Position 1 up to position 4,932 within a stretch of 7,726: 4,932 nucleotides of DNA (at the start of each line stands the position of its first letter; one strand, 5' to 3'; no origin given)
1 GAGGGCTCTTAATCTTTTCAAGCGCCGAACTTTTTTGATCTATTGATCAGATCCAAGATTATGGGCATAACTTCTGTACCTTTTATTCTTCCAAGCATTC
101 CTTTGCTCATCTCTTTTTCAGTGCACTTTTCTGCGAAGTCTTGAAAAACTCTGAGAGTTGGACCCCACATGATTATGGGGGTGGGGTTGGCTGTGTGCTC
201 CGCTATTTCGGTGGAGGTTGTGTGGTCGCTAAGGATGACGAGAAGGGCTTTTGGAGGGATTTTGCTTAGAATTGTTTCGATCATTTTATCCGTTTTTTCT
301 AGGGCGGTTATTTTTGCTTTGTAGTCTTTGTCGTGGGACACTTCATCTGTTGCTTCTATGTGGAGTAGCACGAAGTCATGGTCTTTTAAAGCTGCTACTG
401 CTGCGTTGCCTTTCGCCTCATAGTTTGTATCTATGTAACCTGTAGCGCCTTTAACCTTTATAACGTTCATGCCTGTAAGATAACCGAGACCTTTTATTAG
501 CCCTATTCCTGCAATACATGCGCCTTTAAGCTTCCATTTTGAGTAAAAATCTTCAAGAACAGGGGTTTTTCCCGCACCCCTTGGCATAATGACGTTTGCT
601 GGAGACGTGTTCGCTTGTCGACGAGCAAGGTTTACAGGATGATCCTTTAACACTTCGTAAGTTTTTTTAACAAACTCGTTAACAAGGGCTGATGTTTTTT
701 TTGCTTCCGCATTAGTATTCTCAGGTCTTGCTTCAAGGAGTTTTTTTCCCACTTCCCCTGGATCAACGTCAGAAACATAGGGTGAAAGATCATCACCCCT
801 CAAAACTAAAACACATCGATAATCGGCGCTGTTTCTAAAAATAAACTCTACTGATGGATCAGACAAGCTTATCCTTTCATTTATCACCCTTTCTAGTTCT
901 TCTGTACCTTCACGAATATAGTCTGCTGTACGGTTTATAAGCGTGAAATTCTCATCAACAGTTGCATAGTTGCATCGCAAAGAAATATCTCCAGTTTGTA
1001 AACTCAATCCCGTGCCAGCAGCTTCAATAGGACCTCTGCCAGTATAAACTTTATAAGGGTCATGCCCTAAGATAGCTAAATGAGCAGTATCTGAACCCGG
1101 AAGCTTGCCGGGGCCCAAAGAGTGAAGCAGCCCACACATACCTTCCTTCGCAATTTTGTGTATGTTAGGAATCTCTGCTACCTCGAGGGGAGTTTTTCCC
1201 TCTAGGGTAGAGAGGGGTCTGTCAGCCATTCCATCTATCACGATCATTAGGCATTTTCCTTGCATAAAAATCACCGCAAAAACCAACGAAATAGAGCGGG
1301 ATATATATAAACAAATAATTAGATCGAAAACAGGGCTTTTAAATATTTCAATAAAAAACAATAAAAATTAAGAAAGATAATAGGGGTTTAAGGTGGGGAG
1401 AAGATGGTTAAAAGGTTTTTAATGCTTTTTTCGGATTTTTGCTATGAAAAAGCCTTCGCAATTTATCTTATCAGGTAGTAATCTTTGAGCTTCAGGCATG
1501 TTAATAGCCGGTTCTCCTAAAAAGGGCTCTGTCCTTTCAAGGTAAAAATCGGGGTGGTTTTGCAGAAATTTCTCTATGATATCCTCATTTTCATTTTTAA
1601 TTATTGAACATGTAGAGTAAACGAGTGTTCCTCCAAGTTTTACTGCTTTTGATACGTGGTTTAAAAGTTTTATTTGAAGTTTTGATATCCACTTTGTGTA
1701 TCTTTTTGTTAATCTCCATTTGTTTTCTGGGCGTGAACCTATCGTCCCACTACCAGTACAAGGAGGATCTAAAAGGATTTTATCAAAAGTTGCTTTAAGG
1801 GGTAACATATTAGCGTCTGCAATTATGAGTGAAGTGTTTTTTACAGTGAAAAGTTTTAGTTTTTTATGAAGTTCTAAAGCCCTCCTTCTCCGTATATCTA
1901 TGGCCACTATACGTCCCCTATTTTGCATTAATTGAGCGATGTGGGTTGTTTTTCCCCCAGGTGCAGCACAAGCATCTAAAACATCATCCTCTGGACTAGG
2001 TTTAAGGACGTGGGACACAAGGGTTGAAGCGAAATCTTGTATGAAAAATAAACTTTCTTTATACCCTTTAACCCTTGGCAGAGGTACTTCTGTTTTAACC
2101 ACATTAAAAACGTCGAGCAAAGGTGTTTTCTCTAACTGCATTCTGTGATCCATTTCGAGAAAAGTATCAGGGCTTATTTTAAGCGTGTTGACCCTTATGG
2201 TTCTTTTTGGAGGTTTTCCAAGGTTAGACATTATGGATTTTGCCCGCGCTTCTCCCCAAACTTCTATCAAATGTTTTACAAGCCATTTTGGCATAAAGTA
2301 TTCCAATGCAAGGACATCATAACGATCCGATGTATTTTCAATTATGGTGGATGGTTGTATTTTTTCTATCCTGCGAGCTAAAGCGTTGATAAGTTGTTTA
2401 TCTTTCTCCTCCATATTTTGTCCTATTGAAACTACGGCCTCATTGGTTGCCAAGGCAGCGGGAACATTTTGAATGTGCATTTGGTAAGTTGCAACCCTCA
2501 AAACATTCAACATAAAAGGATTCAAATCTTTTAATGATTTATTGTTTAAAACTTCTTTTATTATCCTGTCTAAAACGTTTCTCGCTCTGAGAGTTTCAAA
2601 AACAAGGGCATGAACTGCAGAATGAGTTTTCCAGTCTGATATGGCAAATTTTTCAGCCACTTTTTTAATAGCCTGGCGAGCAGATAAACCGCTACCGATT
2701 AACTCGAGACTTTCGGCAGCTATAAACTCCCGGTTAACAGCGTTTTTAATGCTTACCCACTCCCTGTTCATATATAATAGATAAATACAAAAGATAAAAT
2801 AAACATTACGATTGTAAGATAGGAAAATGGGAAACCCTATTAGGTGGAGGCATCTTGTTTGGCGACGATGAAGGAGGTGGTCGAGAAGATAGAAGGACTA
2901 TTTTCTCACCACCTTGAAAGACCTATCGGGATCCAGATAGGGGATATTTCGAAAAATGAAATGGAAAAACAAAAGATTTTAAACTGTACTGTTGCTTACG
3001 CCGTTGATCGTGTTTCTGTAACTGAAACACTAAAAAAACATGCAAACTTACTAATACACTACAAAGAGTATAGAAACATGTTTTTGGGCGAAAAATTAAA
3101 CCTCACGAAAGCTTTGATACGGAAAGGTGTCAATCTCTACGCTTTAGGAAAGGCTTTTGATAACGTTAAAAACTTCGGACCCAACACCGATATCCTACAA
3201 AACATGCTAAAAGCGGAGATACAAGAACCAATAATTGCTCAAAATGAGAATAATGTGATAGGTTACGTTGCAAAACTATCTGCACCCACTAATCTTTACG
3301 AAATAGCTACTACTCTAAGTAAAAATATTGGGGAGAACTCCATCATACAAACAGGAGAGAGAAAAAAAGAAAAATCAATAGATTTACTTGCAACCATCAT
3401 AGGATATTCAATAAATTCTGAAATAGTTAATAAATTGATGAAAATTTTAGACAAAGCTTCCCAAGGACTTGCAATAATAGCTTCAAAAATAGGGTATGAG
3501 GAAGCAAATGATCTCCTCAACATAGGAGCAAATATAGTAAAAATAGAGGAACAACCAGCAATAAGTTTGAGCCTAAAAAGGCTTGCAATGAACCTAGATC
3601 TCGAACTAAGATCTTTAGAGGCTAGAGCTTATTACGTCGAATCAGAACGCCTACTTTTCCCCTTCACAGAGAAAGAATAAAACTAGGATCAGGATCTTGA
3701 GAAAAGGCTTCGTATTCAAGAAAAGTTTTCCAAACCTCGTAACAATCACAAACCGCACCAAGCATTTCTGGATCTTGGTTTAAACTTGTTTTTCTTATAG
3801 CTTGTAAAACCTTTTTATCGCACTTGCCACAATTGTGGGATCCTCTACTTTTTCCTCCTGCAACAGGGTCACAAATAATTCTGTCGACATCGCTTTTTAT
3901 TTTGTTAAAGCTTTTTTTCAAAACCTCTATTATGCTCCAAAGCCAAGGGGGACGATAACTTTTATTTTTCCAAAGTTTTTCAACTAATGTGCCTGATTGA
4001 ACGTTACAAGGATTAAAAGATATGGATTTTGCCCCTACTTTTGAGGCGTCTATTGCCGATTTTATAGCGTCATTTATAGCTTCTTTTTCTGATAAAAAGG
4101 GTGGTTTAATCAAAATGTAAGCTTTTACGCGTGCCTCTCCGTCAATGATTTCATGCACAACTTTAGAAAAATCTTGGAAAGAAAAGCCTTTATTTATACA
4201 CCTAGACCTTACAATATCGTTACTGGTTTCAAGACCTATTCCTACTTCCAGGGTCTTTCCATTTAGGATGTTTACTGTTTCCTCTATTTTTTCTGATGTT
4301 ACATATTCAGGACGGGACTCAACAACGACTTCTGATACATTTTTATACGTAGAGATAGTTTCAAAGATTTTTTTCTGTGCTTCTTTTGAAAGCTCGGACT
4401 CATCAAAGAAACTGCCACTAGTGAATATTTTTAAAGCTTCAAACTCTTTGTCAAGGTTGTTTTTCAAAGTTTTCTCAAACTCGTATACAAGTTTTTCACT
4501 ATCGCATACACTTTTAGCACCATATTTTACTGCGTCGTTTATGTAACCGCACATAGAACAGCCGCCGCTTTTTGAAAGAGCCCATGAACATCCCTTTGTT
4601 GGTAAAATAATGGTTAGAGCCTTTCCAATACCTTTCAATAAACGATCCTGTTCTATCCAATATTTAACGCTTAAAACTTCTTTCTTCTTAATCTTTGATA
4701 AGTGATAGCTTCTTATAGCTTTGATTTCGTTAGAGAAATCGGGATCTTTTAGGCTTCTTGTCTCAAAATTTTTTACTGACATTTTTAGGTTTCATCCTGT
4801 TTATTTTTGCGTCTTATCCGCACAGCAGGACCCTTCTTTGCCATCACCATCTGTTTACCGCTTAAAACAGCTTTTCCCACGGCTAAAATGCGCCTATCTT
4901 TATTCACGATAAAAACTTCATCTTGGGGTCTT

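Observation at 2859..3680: NIF3/DUF34 homologue that appears to have lost four of five metal ligands (pseudo-enzyme)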

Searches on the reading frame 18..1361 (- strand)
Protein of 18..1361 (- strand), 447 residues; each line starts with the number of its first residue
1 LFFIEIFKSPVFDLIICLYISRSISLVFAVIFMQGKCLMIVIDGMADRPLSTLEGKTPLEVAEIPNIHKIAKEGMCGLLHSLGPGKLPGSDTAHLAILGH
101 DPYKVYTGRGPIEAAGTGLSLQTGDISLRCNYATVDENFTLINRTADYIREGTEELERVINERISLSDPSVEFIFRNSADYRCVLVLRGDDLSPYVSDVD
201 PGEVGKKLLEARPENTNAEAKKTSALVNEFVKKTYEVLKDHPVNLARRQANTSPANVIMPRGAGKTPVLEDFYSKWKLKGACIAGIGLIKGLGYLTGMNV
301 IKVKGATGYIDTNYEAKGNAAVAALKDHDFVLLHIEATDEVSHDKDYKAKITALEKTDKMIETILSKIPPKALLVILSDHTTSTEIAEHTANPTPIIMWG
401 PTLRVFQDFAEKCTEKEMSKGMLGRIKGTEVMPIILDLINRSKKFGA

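Call 5: search_protein_families(library=pfam, proteins=[window:18-1361:-], max_evalue=0.1)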
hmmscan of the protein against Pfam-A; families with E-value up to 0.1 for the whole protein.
window:18-1361:- (447 aa): 3 families
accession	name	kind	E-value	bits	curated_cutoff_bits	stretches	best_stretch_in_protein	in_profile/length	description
PF01676.23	Metalloenzyme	-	3.2e-51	174.7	24.3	1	36-437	2-251/252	Metalloenzyme superfamily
PF10143.14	PhosphMutase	-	2e-50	171.4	21.5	1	71-244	1-170/170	2,3-bisphosphoglycerate-independent phosphoglycerate mutase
PF01663.27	Phosphodiest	-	1.1e-06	29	23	1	321-384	157-223/342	Type I phosphodiesterase / nucleotide pyrophosphatase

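Call 6: search_protein_families(library=ncbifam, proteins=[window:18-1361:-], max_evalue=0.1)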
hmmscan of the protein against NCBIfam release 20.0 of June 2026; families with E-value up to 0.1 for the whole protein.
window:18-1361:- (447 aa): 10 families
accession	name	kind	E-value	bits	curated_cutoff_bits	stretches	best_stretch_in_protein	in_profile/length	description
NF003104.0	PRK04024.1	equivalog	3.8e-154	513.4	489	1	34-447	2-412/412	2,3-bisphosphoglycerate-independent phosphoglycerate mutase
TIGR00306.2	apgM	subfamily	4.3e-130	434.3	320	1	36-436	1-403/403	2,3-bisphosphoglycerate-independent phosphoglycerate mutase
TIGR02535.1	hyp_Hser_kinase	hypoth_equivalog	2.3e-103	346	446.3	1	36-436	2-396/397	proposed homoserine kinase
NF003242.0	PRK04200.1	equivalog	2.7e-101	339.3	426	1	36-436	2-393/395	cofactor-independent phosphoglycerate mutase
NF003160.0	PRK04135.1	equivalog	3.1e-85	286.3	468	1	34-447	15-403/403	2,3-bisphosphoglycerate-independent phosphoglycerate mutase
NF038358.1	phophono_PhpG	equivalog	1.8e-77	260.9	545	1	36-436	1-416/417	CMP-5'-phosphonoformate--3-phosphoglycerate phosphonoformyl transferase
NF009049.0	PRK12383.1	equivalog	7.7e-07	28.4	254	1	327-404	286-365/408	phosphopentomutase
NF003766.0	PRK05362.1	equivalog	3e-05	22.9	256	1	326-404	278-359/396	phosphopentomutase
TIGR01307.1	pgm_bpd_ind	equivalog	6.2e-05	21.6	330.65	1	321-400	376-466/504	2,3-bisphosphoglycerate-independent phosphoglycerate mutase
TIGR01696.1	deoB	equivalog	0.012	14.5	341.2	1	341-408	284-353/381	phosphopentomutase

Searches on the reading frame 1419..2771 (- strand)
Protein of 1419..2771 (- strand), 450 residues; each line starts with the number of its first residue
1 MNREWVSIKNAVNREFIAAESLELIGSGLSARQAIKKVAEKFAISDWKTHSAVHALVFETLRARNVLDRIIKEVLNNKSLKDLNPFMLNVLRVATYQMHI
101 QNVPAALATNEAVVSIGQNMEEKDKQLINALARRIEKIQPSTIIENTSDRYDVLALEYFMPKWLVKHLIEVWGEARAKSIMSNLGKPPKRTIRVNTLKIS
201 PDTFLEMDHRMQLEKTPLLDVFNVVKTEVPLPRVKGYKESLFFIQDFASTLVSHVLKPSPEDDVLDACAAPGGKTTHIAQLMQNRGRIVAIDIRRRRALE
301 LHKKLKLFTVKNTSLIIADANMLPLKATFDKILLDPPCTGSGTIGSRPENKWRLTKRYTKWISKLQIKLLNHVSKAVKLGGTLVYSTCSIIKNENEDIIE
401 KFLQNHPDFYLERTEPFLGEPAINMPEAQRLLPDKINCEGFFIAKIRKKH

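Call 5: search_protein_families(library=pfam, proteins=[window:1419-2771:-], max_evalue=0.1)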
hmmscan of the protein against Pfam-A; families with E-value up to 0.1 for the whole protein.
window:1419-2771:- (450 aa): 11 families
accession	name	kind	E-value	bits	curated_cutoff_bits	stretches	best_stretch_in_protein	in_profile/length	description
PF01189.24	Methyltr_RsmB-F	-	3.2e-54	184.1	27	1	255-446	3-198/199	16S rRNA methyltransferase RsmB/F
PF01029.23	NusB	-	2.7e-17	63.8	23.1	1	42-136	37-132/133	NusB family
PF22458.1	RsmF-B_ferredox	-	2.3e-10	40.9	27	1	160-207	1-47/74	Methyltr_RsmF/B-like, ferredoxin-like domain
PF13847.12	Methyltransf_31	-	5.9e-07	29.7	27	1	261-396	4-127/145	Methyltransferase domain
PF17125.10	Methyltr_RsmF_N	-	3.4e-05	24.6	34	1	161-228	2-67/86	N-terminal domain of 16S rRNA methyltransferase RsmF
PF13649.12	Methyltransf_25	-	5.5e-05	24.2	27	1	264-333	1-69/97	Methyltransferase domain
PF01728.25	FtsJ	-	0.0002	21.8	24.1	1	260-305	21-67/181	FtsJ-like methyltransferase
PF01209.24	Ubie_methyltran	-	0.0015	18.4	20.1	1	256-331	43-119/233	ubiE/COQ5 methyltransferase family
PF01135.25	PCMT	-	0.038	14.2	20.3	0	255-333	68-147/210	Protein-L-isoaspartate(D-aspartate) O-methyltransferase (PCMT)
PF21801.3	ASPP2-like_RA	-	0.089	13.1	27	0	262-292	27-57/80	Apoptosis-stimulating of p53 protein 2-like, N-terminal RA domain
PF21712.3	RASSF8-10_RA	-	0.092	13.2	27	0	263-291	27-55/79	Ras association domain-containing protein 8/10, RA domain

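Call 6: search_protein_families(library=ncbifam, proteins=[window:1419-2771:-], max_evalue=0.1)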
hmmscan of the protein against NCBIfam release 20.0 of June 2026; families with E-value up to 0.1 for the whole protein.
window:1419-2771:- (450 aa): 26 families (the best 25 are shown)
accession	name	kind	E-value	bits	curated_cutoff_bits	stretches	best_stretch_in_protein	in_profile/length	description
NF011494.0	PRK14902.1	equivalog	2e-98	330.1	319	1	31-449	23-443/444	16S rRNA (cytosine(967)-C(5))-methyltransferase RsmB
NF011493.0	PRK14901.1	equivalog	1.2e-86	291.3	540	1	17-449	8-446/447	16S rRNA (cytosine(967)-C(5))-methyltransferase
TIGR00563.1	rsmB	equivalog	4.7e-79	266.6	269.05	1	30-449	16-436/437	16S rRNA (cytosine(967)-C(5))-methyltransferase RsmB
NF008149.0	PRK10901.1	equivalog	1.6e-74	251.4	375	1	14-449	12-433/434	16S rRNA (cytosine(967)-C(5))-methyltransferase RsmB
TIGR00446.1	nop2p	subfamily_domain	4.8e-61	206.3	210.45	1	192-448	1-264/264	NOL1/NOP2/sun family putative RNA methylase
NF011495.0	PRK14903.1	equivalog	1.1e-56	192.6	503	1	38-408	27-387/431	16S rRNA (cytosine(967)-C(5))-methyltransferase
NF008898.0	PRK11933.1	equivalog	2.2e-43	148.5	588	1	179-449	28-311/480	16S rRNA (cytosine(1407)-C(5))-methyltransferase RsmF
NF041567.1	mtaseRsmF_Thermus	equivalog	2.7e-41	141.6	690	1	191-449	24-291/443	16S rRNA (cytosine(1407)-C(5))-methyltransferase RsmF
NF040814.1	tRNA_cyt_mtase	equivalog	1e-39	136.4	550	1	181-448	26-304/305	tRNA (cytosine(49)-C(5))-methyltransferase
TIGR01951.1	nusB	equivalog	7.2e-12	45.7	88.35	1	30-135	22-127/131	transcription antitermination factor NusB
TIGR02469.1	CbiT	equivalog_domain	0.00011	22.5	78.3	1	255-332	14-92/124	precorrin-6Y C5,15-methyltransferase (decarboxylating) subunit CbiT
TIGR00438.1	rrmJ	equivalog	0.00043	19.8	300.15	1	261-298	33-70/188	23S rRNA (uridine(2552)-2'-O)-methyltransferase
NF001223.0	PRK00202.1-1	equivalog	0.00048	20.2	131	1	55-131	58-136/146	transcription antitermination factor NusB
NF047649.1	MTase_UXPK_star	exception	0.0027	16.8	460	1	259-332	76-150/283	methyltransferase/UXPK-star double selenoprotein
NF001230.0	PRK00202.2-5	equivalog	0.0053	16.5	132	1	52-118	61-130/165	transcription antitermination factor NusB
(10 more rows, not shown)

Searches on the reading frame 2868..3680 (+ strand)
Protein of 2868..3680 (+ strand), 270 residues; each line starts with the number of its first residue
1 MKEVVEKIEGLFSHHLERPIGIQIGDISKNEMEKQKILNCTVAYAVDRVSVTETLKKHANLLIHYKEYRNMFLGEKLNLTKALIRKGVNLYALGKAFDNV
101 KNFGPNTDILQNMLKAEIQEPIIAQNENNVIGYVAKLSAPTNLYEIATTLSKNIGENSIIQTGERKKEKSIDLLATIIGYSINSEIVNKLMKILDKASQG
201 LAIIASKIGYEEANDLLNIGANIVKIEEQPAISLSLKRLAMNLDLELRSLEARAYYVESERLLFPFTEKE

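Call 26: find_related_loci(query=window:2868-3680:+, collection=genome_contigs, flank=6000)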
Query window:2868-3680:+ (270 aa) in genome_contigs; peptide patterns used: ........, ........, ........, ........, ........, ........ (x = any residue, [..] = any of these).
167 stretches matched a pattern; 1 encode a relative of the query (tblastn E <= 1e-3); 1 distinct loci.
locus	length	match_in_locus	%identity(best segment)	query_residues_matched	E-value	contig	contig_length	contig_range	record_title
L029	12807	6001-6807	89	1-270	3e-158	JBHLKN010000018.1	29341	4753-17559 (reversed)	MAG: Candidatus Hodarchaeota archaeon isolate DZ1B.339 DZ1B.339@3655, whole genome shotgun sequence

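Call 77: predict_structure(alignment_id=A2)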
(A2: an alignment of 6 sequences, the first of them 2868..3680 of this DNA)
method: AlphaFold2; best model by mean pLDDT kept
length: 270 residues; sequences in the alignment: 6
mean_pLDDT: 35.1   pTM: 0.24
mean pLDDT of the five models: 35.1, 33.3, 30.5, 29.0, 28.7
residues with pLDDT >= 90: 0; 70-90: 0; 50-70: 27; < 50: 243
segments of 3 or more residues with pLDDT < 50: 1-191, 194-199, 201-209, 221-232, 250-270
pLDDT, mean of each block of 10 residues (from residue 1): 38 36 34 33 30 25 25 32 35 33 33 29 26 27 31 27 22 24 42 49 46 52 43 50 52 38 33
secondary structure, 60 per line:
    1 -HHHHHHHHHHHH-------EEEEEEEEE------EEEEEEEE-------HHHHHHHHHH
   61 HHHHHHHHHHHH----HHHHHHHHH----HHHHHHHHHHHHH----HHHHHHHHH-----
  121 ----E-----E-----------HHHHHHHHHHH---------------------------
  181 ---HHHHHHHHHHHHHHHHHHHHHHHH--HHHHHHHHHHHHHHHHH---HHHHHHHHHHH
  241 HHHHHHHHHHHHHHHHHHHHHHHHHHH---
elements in order: H2-13 E21-29 E36-43 H51-72 H77-85 H90-102 H107-115 H143-153 H184-207 H210-226 H230-267

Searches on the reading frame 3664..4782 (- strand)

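Call 5: search_protein_families(library=pfam, proteins=[window:3664-4782:-], max_evalue=0.1)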
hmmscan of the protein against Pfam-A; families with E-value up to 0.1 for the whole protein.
window:3664-4782:- (372 aa): 0 families

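Call 6: search_protein_families(library=ncbifam, proteins=[window:3664-4782:-], max_evalue=0.1)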
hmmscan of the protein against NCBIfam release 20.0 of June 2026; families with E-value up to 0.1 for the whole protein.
window:3664-4782:- (372 aa): 3 families
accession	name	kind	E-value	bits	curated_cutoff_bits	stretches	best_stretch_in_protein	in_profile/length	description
TIGR01210.1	TIGR01210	equivalog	2.6e-112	375.1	212.15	1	41-361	1-309/313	archaeosine biosynthesis radical SAM protein RaSEA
TIGR01212.1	TIGR01212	equivalog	4.5e-10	39.1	180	1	72-277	37-233/302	tRNA modification radical SAM protein MnmL/YtqA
TIGR01211.1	ELP3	subfamily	1.3e-08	33.8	350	1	114-290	162-328/522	tRNA uridine(34) 5-carboxymethylaminomethyl modification radical SAM/GNAT enzyme Elp3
